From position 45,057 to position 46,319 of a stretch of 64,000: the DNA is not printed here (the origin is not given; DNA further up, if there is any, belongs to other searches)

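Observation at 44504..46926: Uncharacterised operon: SagB-type dehydrogenase, COG0731-like radical SAM, 156-aa unknown, YHS/TRASH membrane protein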

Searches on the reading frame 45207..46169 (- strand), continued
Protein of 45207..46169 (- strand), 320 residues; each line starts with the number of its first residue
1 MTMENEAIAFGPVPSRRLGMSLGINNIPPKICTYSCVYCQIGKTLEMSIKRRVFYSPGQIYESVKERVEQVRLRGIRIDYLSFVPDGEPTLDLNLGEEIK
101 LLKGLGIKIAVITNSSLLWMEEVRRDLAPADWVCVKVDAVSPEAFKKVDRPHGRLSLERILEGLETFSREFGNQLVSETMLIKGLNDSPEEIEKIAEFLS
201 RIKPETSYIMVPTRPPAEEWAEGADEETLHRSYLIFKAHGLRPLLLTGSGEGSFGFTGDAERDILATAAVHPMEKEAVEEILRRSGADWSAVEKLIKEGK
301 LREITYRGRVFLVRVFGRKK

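Call 21: find_related_loci(query=A2, collection=genome_contigs, flank=6000)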
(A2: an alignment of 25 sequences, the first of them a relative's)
Query A2 (320 aa) in genome_contigs; peptide patterns used: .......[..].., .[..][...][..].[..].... (x = any residue, [..] = any of these).
600 stretches matched a pattern (row limit reached: there are more); 593 encode a relative of the query (tblastn E <= 1e-3); the best 80 are kept; 80 distinct loci.
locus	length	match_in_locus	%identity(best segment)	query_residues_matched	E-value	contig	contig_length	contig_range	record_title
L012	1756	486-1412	68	8-316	3e-155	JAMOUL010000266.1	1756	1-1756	MAG: Candidatus Aminicenantes bacterium isolate PIR-30_maxbin2_scaf2bin.183 PIR-30_scaffold_47338_c1, whole genome shotg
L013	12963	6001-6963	54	1-320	2e-124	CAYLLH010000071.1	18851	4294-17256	MAG TPA_asm: uncultured Thermoplasmatales archaeon isolate SRP067234_co1_161 genome assembly, contig: k99_1124231, whole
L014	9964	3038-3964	55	8-316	6e-119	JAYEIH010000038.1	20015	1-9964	MAG: Methanobacteriota archaeon isolate MAG196 MAG196_38, whole genome shotgun sequence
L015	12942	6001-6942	54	1-314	3e-117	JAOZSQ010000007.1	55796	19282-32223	MAG: Thermoplasmatota archaeon isolate GMC6.metabat2.56_sub GMC6_183_length_55796_cov_17.922570, whole genome shotgun se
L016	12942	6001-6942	55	1-314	8e-117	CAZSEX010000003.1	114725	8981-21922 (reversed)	MAG TPA_asm: uncultured bacterium isolate binchicken_co116_333 genome assembly, contig: NODE_67_length_114725_cov_35.873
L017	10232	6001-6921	56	8-314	9e-116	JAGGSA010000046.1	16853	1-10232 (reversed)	MAG: Methanomicrobia archaeon isolate AUK010 PB_MANV_010_c_000000000150, whole genome shotgun sequence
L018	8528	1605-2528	56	8-314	2e-115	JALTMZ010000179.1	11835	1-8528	MAG: Thermococcus sp. isolate S139_metabat2_scaf2bin.061_VB S139_NODE_5637_length_11835_cov_1.655876, whole genome shotg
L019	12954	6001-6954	54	3-320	2e-115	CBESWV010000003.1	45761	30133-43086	MAG TPA_asm: uncultured bacterium isolate SRR7614708_binner23_Refined_5 genome assembly, contig: ERZ25083860.14, whole g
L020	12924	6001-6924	55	8-314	5e-115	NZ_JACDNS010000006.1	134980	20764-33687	MAG: Thermococcus sp. isolate GB_MAG1_027 c_000000000114, whole genome shotgun sequence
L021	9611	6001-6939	55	2-314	1e-114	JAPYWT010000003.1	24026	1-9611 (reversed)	MAG: Thermoflexus sp. isolate RSWP15 scaffold_279_c1, whole genome shotgun sequence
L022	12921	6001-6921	56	8-314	9e-115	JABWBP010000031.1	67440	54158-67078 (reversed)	MAG: Calditrichaceae bacterium isolate MAG_33 scaffold_934, whole genome shotgun sequence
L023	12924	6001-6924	56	8-314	1e-114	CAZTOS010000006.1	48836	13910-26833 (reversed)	MAG TPA_asm: uncultured Thermococci archaeon isolate SRP141559_co1_254 genome assembly, contig: NODE_183_length_48836_co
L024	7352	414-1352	53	8-320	2e-114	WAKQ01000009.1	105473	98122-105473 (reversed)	MAG: Desulfurococcales archaeon isolate S013_73 k151_192767, whole genome shotgun sequence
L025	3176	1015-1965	52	4-320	1e-117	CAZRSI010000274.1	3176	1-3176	MAG TPA_asm: uncultured Anaerolineae bacterium isolate binchicken_co6_220 genome assembly, contig: NODE_43464_length_317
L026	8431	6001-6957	52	1-318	2e-114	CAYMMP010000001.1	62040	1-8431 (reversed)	MAG TPA_asm: uncultured Thermoplasmatales archaeon isolate binchicken_co19_562 genome assembly, contig: NODE_455_length_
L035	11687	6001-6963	51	1-320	3e-113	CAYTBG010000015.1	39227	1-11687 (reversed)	MAG TPA_asm: uncultured Eubacteriales bacterium isolate SRP068000_co2_7 genome assembly, contig: NODE_406_length_39227_c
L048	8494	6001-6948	51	1-316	5e-112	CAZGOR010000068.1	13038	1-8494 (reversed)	MAG TPA_asm: uncultured Bacteroides sp. isolate binchicken_co116_246 genome assembly, contig: NODE_5087_length_13038_cov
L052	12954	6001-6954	54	1-318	1e-111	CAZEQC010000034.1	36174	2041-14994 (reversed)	MAG TPA_asm: uncultured Anaerolineales bacterium isolate binchicken_co15_221 genome assembly, contig: NODE_416_length_36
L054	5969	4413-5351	52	8-320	2e-111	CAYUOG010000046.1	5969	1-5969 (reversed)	MAG TPA_asm: uncultured Thermoplasmatales archaeon isolate binchicken_co6_401 genome assembly, contig: NODE_17656_length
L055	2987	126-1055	53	5-314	7e-115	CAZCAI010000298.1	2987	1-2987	MAG TPA_asm: uncultured Anaerolineales bacterium isolate SRP332253_co1_146 genome assembly, contig: NODE_49655_length_29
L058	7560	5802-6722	55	8-314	6e-111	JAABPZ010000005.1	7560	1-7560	MAG: Methanothrix sp. isolate S02.Bin032 Scaffold_4_2, whole genome shotgun sequence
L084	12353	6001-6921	54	8-314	2e-109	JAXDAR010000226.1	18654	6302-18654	MAG: Methanothrix sp. isolate POMEDNA-A13 Raw2_k127_2139054, whole genome shotgun sequence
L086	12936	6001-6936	50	7-318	1e-108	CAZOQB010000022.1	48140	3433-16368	MAG TPA_asm: uncultured Ignavibacteriaceae bacterium isolate binchicken_co191_10 genome assembly, contig: NODE_675_lengt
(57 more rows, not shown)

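Call 28: search_protein_families(library=pfam, proteins=[L084:8530-9393:-, L054:3769-4413:+, L058:4923-5777:+, L035:8009-9034:+, L048:4909-5922:+, L052:7071-8081:+, L055:1167-1934:+, L086:5218-5664:+, L022:6977-7462:+, L013:3506-4081:+], max_evalue=0.001)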
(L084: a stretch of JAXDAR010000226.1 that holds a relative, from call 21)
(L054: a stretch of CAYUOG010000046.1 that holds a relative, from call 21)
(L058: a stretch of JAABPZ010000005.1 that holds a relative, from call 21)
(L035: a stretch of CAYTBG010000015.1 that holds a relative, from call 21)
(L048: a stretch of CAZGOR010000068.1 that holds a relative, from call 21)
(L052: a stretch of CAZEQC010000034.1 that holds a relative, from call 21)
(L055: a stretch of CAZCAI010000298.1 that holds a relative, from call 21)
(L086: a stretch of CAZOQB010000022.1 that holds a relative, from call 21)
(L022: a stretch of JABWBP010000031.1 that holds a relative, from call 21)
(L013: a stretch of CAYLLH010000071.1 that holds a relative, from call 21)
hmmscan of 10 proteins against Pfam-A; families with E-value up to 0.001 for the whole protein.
L084:8530-9393:- (287 aa): 15 families
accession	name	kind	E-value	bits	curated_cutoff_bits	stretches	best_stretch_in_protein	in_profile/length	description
PF10609.15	ParA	-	5e-17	62.6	27.1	2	3-49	6-51/246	NUBPL iron-transfer P-loop NTPase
PF01656.29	CbiA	-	1.3e-16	61.1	25.4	1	4-257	2-123/125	CobQ/CobB/MinD/ParA nucleotide binding domain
PF12837.12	Fer4_6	-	3e-12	46.3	25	2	64-87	1-24/24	4Fe-4S binding domain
PF00037.32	Fer4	-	2.1e-11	43.6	21.1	2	96-117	3-24/24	4Fe-4S binding domain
PF13614.12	AAA_31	-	1e-10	42.3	27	1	3-43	4-43/177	AAA domain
PF13237.11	Fer4_10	-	1.6e-08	34.8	25.5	1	65-112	2-53/53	4Fe-4S dicluster domain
PF12838.12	Fer4_7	-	4.2e-07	30.8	27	1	72-115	2-52/52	4Fe-4S dicluster domain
PF00142.24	Fer4_NifH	-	8.9e-07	29.1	25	0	7-44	6-42/271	4Fe-4S iron sulfur cluster binding proteins, NifH/frxC family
PF12797.12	Fer4_2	-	1.2e-06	28.6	24.5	1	64-83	2-21/22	4Fe-4S binding domain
PF14697.11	Fer4_21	-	1.5e-06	28.6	35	1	66-116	2-57/59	4Fe-4S dicluster domain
PF25160.1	LdpA_Fe-S-bd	-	1.6e-05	25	27.6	1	78-120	9-47/49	LdpA Fe-S cluster-binding domain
PF13484.11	Fer4_16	-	2.9e-05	25.2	30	0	101-119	2-20/66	4Fe-4S double cluster binding domain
PF12798.12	Fer4_3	-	9.7e-05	23.4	27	0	72-86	1-15/15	4Fe-4S binding domain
PF13187.11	Fer4_9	-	0.00011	22.5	27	1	72-116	2-52/52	4Fe-4S dicluster domain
PF12800.12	Fer4_4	-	0.00089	19.9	24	0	98-113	1-16/17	4Fe-4S binding domain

L054:3769-4413:+ (214 aa): 6 families
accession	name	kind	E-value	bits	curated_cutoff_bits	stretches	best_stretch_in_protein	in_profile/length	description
PF08241.18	Methyltransf_11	-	3e-18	66.7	21.2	1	45-130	1-95/95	Methyltransferase domain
PF13649.12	Methyltransf_25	-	4.4e-13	50.2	27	1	45-124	2-95/97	Methyltransferase domain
PF13489.12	Methyltransf_23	-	8.9e-13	48.7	27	1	27-175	9-161/164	Methyltransferase domain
PF13847.12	Methyltransf_31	-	6e-08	32.9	27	1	45-149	8-128/145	Methyltransferase domain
PF01209.24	Ubie_methyltran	-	5.1e-07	29.7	20.1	1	67-130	89-152/233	ubiE/COQ5 methyltransferase family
PF08242.18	Methyltransf_12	-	2.1e-06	28.8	30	1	45-125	1-95/98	Methyltransferase domain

L058:4923-5777:+ (284 aa): 2 families
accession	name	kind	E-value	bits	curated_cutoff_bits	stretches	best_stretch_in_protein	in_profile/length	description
PF00753.33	Lactamase_B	-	6e-10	39.8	22.7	1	43-138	18-97/196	Metallo-beta-lactamase superfamily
PF12706.13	Lactamase_B_2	-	8.3e-07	29.2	27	1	59-154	23-117/200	Beta-lactamase superfamily domain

L035:8009-9034:+ (341 aa): 1 family
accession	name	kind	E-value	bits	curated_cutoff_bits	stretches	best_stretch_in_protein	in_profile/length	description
PF11449.14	ArsP_2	-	7.9e-33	114.5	32.5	1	12-337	15-356/359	Putative, 10TM heavy-metal exporter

L048:4909-5922:+ (337 aa): 1 family
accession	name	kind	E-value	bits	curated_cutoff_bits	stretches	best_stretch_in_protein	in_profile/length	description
PF04055.27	Radical_SAM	-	2.5e-22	80.2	29.5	1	78-231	3-162/166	Radical SAM superfamily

L052:7071-8081:+ (336 aa): 2 families
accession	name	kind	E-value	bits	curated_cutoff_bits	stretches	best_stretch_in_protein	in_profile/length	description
PF02769.27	AIRS_C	-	4.2e-27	95.7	23.1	1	149-306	1-153/156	AIR synthase related protein, C-terminal domain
PF00586.29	AIRS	-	2.8e-17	63.6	24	1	31-136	1-111/112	AIR synthase related protein, N-terminal domain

L055:1167-1934:+ (255 aa): 1 family
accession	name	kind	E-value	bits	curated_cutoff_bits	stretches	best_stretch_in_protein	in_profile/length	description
PF06745.19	ATPase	-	0.0003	20.7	26.6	1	6-65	3-63/231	KaiC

L086:5218-5664:+ (148 aa): 1 family
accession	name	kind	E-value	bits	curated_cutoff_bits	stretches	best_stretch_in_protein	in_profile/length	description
PF08821.16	CGGC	-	2.2e-30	105.4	27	1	6-109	1-106/106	CGGC domain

L022:6977-7462:+ (161 aa): 1 family
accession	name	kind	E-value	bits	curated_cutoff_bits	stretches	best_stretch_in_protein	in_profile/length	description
PF01980.22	TrmO_N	-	4.8e-40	136.8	26.8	1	22-133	2-116/116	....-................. O N-terminal domain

L013:3506-4081:+ (191 aa): 15 families
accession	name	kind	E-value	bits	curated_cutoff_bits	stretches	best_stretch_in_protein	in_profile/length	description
PF00037.32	Fer4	-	3.4e-13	49.2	21.1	2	4-24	3-23/24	4Fe-4S binding domain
PF02579.22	Nitro_FeMo-Co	-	3.9e-11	43.6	26.3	1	76-165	5-90/94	Dinitrogenase iron-molybdenum cofactor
PF12837.12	Fer4_6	-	1.6e-08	34.5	25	1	3-23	3-23/24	4Fe-4S binding domain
PF12838.12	Fer4_7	-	3.2e-08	34.4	27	1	8-54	1-52/52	4Fe-4S dicluster domain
PF13237.11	Fer4_10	-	1.9e-07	31.3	25.5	1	4-51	4-53/53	4Fe-4S dicluster domain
PF13187.11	Fer4_9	-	3.5e-07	30.6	27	1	8-55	1-52/52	4Fe-4S dicluster domain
PF12797.12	Fer4_2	-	8.7e-07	29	24.5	1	6-21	7-22/22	4Fe-4S binding domain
PF14697.11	Fer4_21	-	1.9e-06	28.3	35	0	33-61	1-29/59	4Fe-4S dicluster domain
PF25160.1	LdpA_Fe-S-bd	-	0.0001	22.4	27.6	0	15-58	9-46/49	LdpA Fe-S cluster-binding domain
PF12800.12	Fer4_4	-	0.00034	21.2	24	0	7-22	2-17/17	4Fe-4S binding domain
PF13370.11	Fer4_13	-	0.00037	21.6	24.5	0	5-21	2-18/58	4Fe-4S single cluster domain of Ferredoxin I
PF13183.11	Fer4_8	-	0.00054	20.9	27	0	7-26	3-22/68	4Fe-4S dicluster domain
PF17179.9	Fer4_22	-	0.00063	21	27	0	4-21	76-93/95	4Fe-4S dicluster domain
PF13459.11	Fer4_15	-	0.0008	20.5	22.4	0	6-35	5-32/66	4Fe-4S single cluster domain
PF13484.11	Fer4_16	-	0.00085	20.5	30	0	39-58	1-20/66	4Fe-4S double cluster binding domain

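Call 30: find_encoding_contigs(protein=P0004, flank=7000, max_places=2)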
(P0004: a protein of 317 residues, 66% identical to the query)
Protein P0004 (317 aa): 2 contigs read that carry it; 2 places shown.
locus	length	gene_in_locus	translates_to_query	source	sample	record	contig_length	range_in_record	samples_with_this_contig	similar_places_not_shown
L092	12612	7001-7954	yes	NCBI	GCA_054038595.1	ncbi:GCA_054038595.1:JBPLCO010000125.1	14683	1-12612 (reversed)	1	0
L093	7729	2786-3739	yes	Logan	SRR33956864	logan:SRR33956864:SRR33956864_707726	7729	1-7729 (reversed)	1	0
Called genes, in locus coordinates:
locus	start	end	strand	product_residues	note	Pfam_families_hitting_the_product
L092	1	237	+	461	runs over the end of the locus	PF00657:Lipase_GDSL, PF13472:Lipase_GDSL_2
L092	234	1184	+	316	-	PF00389:2-Hacid_dh, PF02826:2-Hacid_dh_C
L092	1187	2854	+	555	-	PF01268:FTHFS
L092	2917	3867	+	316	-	PF28590:Lipid_A_deac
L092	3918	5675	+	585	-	PF04458:DUF505, PF14947:HTH_45 (faint), PF25213:HVO_A0261_N (faint), PF04458:DUF505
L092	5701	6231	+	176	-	-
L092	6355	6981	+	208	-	PF00881:Nitroreductase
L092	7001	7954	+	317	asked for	PF04055:Radical_SAM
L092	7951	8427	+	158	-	PF07566:DUF1543 (weak)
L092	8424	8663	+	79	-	PF04945:YHS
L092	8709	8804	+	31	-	-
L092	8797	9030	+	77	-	PF01037:AsnC_trans_reg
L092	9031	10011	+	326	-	PF02562:PhoH, PF13604:AAA_30 (weak), PF13245:AAA_19 (faint)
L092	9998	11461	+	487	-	PF08668:HDOD (weak), PF01966:HD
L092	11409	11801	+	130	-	PF02130:YbeY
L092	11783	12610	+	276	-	?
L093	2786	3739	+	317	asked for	PF04055:Radical_SAM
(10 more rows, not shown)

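Call 31: find_encoding_contigs(protein=P0008, flank=7000, max_places=2)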
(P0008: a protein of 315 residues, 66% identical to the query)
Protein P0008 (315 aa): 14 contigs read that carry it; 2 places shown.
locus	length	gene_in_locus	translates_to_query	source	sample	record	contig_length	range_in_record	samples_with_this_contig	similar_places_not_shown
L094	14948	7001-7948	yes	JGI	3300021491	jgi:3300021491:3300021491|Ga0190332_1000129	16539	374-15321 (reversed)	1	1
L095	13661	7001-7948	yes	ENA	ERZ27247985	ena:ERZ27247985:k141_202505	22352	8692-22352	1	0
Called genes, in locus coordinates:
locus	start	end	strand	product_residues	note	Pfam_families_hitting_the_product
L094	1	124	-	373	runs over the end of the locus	PF04519:Bactofilin, PF26514:DUF8173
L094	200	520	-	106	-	PF03091:CutA1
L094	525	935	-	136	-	PF03479:PCC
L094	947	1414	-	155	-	PF13185:GAF_2, PF01590:GAF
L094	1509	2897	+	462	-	PF00224:PK, PF02887:PK_C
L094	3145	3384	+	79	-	PF13893:RRM_5, PF00076:RRM_1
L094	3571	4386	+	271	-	PF19420:DDAH_eukar, PF02274:ADI (weak)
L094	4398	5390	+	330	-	PF01966:HD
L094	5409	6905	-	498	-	PF13598:DUF4139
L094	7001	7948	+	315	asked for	PF04055:Radical_SAM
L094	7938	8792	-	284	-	-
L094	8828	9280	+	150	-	PF00583:Acetyltransf_1, PF13508:Acetyltransf_7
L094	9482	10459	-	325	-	PF20094:GWxTD_dom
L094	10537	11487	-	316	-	PF20094:GWxTD_dom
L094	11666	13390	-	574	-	-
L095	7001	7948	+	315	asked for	PF04055:Radical_SAM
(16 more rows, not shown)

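Call 41: predict_structure(alignment_id=A2)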
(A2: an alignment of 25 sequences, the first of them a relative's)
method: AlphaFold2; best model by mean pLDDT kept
length: 320 residues; sequences in the alignment: 25
mean_pLDDT: 69.9   pTM: 0.65
mean pLDDT of the five models: 69.9, 69.8, 68.7, 67.8, 64.4
residues with pLDDT >= 90: 68; 70-90: 129; 50-70: 46; < 50: 77
segments of 3 or more residues with pLDDT < 50: 1-46, 85-89, 150-152, 214-218, 247-257, 269-271, 318-320
pLDDT, mean of each block of 10 residues (from residue 1): 25 30 33 37 48 75 80 73 56 82 87 80 91 88 75 70 95 91 87 97 89 52 73 89 62 46 61 68 84 90 66 56
secondary structure, 60 per line:
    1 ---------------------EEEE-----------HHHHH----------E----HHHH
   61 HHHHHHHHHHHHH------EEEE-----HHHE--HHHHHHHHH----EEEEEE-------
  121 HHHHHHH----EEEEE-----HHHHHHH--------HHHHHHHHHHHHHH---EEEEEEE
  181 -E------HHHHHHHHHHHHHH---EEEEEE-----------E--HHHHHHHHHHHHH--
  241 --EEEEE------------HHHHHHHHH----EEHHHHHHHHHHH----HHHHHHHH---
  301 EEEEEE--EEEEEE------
elements in order: E22-25 H37-41 H57-73 E80-83 H95-103 E108-113 H121-127 E132-136 H142-148 H157-170 E174-180 H189-202 E206-211 H226-238 E243-247 H260-268 H275-285 H290-297 E301-306 E309-314
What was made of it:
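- On Radical SAM superfamily: In the model, residues 50-245 have mostly pLDDT above 70 (call 41).
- On Radical SAM RiPP maturases (SPASM/twitch, RRE): The C-terminal residues 260-314 are predicted as three helices plus a hairpin (call 41).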

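Call 46: fold_search(model_id=the predicted structure, library=pdb)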
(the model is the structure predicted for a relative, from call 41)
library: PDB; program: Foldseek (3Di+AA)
matches with E <= 10: 1757; with E <= 0.001: 132
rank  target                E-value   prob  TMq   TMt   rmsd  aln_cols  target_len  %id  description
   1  3can                  2.8e-09  1.00  0.42  0.78   3.0       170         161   19  Crystal structure of a domain of pyruvate-formate lyase-activating enzyme from Bacteroides vulgatus ATCC 8482 (released 2008-03-04)
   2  7bi7_A                1.3e-08  1.00  0.50  0.57   5.9       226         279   21  An Unexpected P-Cluster like Intermediate En Route to the Nitrogenase FeMo-co (released 2021-03-10)
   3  6fz6_A                3.4e-08  1.00  0.49  0.46   3.7       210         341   18  Crystal Structure of a radical SAM methyltransferase from Sphaerobacter thermophilus (released 2019-04-10)
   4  7bi7_B                5.9e-08  1.00  0.50  0.58   5.5       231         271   22  An Unexpected P-Cluster like Intermediate En Route to the Nitrogenase FeMo-co (released 2021-03-10)
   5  7jmb_A                5.9e-08  1.00  0.49  0.59   6.4       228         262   21  Crystal structure of Nitrogenase iron-molybdenum cofactor biosynthesis enzyme NifB from Methanothermobacter thermautot (released 2020-10-28)
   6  3c8f                  8.4e-08  1.00  0.48  0.62   3.4       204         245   17  4Fe-4S-Pyruvate formate-lyase Activating Enzyme with partially disordered AdoMet (released 2008-10-28)
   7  6b4c_I                1.1e-07  1.00  0.48  0.58   8.5       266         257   16  Structure of Viperin from Trichoderma virens (released 2018-07-25)
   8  7jma                  1.2e-07  1.00  0.49  0.71   3.1       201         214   24  Crystal structure of the apo form of Nitrogenase iron-molybdenum cofactor biosynthesis enzyme NifB from Methanothermobac (released 2020-10-28)
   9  8fo0                  1.3e-07  1.00  0.47  0.60   3.4       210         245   16  The structure of a crystallizable variant of E. coli pyruvate formate-lyase activating enzyme bound to a partially cleav (released 2023-05-24)
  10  6y1x_A                1.3e-07  1.00  0.48  0.60   3.7       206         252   19  X-ray structure of the radical SAM protein NifB, a key nitrogenase maturating enzyme (released 2020-06-17)
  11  6djt                  1.5e-07  1.00  0.46  0.49   3.9       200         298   18  Structure of TYW1 with a lysine-pyruvate adduct bound (released 2018-06-13)
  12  6b4c_F                1.5e-07  1.00  0.47  0.56   8.1       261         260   15  Structure of Viperin from Trichoderma virens (released 2018-07-25)
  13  3cb8_A                1.6e-07  1.00  0.48  0.62   3.7       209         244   14  4Fe-4S-Pyruvate formate-lyase activating enzyme in complex with AdoMet and a peptide substrate (released 2008-10-28)
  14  8hzv_C                2.2e-07  1.00  0.42  0.29   3.2       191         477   17  The crystal structure of a Radical SAM Enzyme DesII (released 2024-07-10)
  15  8hzy_B                2.2e-07  1.00  0.40  0.29   4.1       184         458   17  The crystal structure of a Radical SAM Enzyme DesII (released 2024-07-10)
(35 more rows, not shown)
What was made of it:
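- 45207..46169 (-): Radical SAM enzyme (320 aa) with a single CX3CX2C motif (C32, C36, C39) and a C-terminal helix-helix-helix-hairpin domain. It belongs to a large uncharacterised family. Model and fold matches from calls 41 and 46.
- On Radical SAM superfamily: Foldseek matches PFL-AE, NifB, TYW1 and viperin at probability 1.0 and TM 0.42-0.50 (call 46).
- TYW1 structures are among the fold matches at TM about 0.45 (call 46). PFL-AE, NifB and viperin match equally well (call 46).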

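Call 51: search_protein_families(library=padloc, proteins=[window:45207-46169:-], max_evalue=0.001)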
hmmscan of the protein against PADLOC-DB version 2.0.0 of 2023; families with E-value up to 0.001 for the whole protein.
window:45207-46169:- (320 aa): 3 families
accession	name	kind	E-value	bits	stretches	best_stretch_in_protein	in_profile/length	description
PDLC02904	pVip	-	1.3e-11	42.5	1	30-206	11-169/262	Viperins associated with kinases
PDLC02903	pVip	-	4.9e-10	37.3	1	30-167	8-132/257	Viperins not associated with kinases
PDLC02905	pVip-kinase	-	0.00027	18.3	1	65-150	222-304/474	Viperin-kinase fusion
